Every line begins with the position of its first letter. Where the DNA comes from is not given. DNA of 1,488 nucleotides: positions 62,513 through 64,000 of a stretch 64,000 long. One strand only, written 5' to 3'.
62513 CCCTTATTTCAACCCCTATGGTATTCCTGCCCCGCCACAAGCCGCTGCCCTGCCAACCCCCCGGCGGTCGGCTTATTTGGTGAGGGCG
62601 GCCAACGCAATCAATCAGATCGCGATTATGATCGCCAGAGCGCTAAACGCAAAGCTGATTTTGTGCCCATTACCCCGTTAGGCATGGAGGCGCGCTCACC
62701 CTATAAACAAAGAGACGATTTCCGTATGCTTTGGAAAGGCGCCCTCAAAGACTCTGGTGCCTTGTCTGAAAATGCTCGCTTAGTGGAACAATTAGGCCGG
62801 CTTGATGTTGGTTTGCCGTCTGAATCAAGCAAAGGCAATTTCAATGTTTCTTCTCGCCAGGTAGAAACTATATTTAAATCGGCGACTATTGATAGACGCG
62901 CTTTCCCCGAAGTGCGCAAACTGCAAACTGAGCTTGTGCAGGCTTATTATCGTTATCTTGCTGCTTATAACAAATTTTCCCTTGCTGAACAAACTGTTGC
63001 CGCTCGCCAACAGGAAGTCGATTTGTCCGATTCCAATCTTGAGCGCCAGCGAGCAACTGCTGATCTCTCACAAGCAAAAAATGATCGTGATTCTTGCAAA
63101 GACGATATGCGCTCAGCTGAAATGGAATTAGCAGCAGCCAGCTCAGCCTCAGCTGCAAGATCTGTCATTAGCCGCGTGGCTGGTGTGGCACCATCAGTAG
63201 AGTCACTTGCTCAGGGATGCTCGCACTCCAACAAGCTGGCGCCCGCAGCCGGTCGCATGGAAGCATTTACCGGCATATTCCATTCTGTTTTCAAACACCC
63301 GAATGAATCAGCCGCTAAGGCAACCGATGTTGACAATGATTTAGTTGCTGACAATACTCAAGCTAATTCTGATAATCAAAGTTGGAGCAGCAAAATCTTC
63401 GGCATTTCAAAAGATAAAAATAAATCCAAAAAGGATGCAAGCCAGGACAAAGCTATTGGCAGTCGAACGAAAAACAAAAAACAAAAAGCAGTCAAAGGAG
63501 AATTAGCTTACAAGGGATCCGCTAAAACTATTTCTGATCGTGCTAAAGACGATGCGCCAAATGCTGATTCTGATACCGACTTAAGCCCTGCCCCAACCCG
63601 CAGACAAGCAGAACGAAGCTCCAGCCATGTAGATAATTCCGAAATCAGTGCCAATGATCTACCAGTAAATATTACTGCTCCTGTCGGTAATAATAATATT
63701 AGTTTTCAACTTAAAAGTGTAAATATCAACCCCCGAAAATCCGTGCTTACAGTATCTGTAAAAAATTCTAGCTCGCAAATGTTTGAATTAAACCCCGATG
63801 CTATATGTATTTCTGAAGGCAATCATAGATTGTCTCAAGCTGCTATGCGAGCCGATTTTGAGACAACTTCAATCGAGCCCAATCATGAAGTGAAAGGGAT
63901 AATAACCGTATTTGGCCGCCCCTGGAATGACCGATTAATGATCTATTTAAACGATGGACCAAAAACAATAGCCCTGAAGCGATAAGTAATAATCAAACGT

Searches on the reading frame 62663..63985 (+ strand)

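Call 68: search_protein_families(library=pfam, proteins=[window:62663-63985:+], max_evalue=0.001)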
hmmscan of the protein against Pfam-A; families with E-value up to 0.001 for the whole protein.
window:62663-63985:+ (440 aa): 1 family
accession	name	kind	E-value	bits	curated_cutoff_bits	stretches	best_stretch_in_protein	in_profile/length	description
PF02321.23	OEP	-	5.5e-05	23.5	22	1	84-160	102-179/187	Outer membrane efflux protein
